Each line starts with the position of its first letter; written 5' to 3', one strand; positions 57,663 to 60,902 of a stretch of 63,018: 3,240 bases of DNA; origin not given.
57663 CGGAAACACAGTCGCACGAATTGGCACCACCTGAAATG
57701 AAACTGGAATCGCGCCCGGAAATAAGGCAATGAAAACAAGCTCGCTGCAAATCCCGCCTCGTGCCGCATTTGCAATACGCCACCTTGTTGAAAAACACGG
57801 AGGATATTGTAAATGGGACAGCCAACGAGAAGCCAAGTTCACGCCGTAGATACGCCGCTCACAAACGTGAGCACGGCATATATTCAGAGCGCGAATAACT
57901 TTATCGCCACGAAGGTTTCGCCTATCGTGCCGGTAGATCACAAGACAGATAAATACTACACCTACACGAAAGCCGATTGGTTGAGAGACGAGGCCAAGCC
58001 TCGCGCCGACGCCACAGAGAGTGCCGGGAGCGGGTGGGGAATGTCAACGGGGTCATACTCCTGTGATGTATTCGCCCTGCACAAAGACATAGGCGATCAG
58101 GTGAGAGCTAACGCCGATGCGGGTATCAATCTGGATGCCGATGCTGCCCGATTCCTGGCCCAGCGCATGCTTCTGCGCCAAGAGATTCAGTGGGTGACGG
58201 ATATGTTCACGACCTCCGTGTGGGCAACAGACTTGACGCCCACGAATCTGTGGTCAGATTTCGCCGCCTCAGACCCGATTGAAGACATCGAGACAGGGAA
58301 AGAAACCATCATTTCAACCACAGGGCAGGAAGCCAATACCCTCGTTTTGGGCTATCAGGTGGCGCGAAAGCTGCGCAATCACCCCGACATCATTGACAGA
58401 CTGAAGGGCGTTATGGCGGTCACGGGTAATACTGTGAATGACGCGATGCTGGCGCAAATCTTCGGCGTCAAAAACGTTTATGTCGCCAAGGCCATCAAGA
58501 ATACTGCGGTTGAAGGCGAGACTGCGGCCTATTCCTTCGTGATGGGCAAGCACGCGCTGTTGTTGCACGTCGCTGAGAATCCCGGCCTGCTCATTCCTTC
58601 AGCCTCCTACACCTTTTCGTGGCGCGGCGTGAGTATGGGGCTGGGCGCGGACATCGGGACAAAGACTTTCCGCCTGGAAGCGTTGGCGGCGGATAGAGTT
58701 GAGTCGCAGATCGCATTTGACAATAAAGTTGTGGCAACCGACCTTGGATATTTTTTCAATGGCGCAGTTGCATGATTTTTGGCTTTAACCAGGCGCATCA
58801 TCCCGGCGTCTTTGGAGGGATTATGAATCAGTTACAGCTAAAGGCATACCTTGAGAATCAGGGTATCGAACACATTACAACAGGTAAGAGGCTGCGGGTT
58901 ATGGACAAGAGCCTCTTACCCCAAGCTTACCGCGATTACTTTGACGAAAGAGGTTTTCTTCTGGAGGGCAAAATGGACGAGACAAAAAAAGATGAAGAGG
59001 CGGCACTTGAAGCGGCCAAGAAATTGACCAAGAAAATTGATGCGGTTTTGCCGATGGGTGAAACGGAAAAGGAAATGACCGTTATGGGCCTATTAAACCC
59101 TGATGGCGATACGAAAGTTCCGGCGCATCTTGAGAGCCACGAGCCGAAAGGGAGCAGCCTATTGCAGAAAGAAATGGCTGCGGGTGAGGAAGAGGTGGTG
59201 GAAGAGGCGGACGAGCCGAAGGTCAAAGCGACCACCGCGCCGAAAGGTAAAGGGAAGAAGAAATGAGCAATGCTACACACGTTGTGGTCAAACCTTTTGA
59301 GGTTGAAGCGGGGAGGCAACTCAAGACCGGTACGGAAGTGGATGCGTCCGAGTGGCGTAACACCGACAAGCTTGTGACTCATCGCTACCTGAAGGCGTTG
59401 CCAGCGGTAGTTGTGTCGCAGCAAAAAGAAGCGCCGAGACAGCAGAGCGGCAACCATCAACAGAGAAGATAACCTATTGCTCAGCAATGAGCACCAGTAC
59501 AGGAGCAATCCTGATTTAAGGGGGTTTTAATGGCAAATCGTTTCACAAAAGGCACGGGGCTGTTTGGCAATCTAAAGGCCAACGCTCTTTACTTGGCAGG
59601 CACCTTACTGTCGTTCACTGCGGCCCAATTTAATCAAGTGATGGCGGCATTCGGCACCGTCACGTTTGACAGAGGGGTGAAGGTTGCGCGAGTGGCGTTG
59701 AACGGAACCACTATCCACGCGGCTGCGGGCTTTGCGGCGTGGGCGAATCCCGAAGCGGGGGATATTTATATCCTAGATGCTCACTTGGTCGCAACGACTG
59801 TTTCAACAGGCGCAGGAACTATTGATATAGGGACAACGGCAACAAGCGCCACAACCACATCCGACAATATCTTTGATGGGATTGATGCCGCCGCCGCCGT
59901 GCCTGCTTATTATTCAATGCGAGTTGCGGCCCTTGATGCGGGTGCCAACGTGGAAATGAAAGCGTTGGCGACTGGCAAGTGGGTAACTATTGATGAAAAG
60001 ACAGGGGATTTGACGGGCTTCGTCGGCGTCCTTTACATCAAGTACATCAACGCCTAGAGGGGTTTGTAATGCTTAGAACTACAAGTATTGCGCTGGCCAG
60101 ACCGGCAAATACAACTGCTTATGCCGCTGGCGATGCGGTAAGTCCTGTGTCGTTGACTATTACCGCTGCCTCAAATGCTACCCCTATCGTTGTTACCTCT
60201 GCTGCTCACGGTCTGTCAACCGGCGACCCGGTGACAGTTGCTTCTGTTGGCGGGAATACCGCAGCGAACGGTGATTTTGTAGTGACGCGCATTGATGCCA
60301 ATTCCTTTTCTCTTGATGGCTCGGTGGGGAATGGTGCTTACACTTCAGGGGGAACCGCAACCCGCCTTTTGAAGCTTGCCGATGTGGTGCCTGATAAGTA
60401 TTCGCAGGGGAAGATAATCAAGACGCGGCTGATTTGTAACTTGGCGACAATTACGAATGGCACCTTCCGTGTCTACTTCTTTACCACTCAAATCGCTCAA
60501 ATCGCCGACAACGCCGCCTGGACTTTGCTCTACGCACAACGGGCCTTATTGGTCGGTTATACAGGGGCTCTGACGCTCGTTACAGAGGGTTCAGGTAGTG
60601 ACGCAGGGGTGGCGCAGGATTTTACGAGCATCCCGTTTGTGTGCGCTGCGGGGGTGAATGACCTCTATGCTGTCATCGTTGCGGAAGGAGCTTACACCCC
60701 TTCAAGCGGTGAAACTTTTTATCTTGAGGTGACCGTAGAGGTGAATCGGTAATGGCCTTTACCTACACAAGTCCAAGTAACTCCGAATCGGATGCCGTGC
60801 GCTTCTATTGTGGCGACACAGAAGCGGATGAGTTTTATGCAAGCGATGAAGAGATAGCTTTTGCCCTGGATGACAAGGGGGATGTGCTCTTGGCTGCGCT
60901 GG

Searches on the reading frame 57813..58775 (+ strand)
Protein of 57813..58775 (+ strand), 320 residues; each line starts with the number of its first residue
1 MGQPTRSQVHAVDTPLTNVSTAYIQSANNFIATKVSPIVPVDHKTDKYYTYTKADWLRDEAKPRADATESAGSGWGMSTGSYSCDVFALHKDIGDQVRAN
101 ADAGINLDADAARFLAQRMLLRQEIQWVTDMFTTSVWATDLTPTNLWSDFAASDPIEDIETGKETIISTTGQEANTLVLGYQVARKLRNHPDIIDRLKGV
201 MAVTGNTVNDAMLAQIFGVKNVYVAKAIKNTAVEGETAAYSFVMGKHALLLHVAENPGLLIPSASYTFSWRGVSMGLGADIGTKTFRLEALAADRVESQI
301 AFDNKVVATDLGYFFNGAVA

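Call 83: search_protein_families(library=phrogs, proteins=[window:57813-58775:+], max_evalue=0.0001)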
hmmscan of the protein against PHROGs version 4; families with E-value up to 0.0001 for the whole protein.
window:57813-58775:+ (320 aa): 3 families
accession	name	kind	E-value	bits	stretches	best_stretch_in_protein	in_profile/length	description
phrog_1005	-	head and packaging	1.8e-88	297.8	1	7-320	7-315/315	major head protein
phrog_29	-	head and packaging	1.6e-10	41.8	1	140-225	184-270/439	major head protein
phrog_1650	-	head and packaging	5.2e-05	23.7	1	130-221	140-233/300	major head protein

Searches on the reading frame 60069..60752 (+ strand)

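Call 83: search_protein_families(library=phrogs, proteins=[window:60069-60752:+], max_evalue=0.0001)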
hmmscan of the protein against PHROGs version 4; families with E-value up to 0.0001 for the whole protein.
window:60069-60752:+ (227 aa): 1 family
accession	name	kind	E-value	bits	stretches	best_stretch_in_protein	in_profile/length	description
phrog_584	-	tail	2.2e-08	35.1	1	28-85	20-77/218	major tail protein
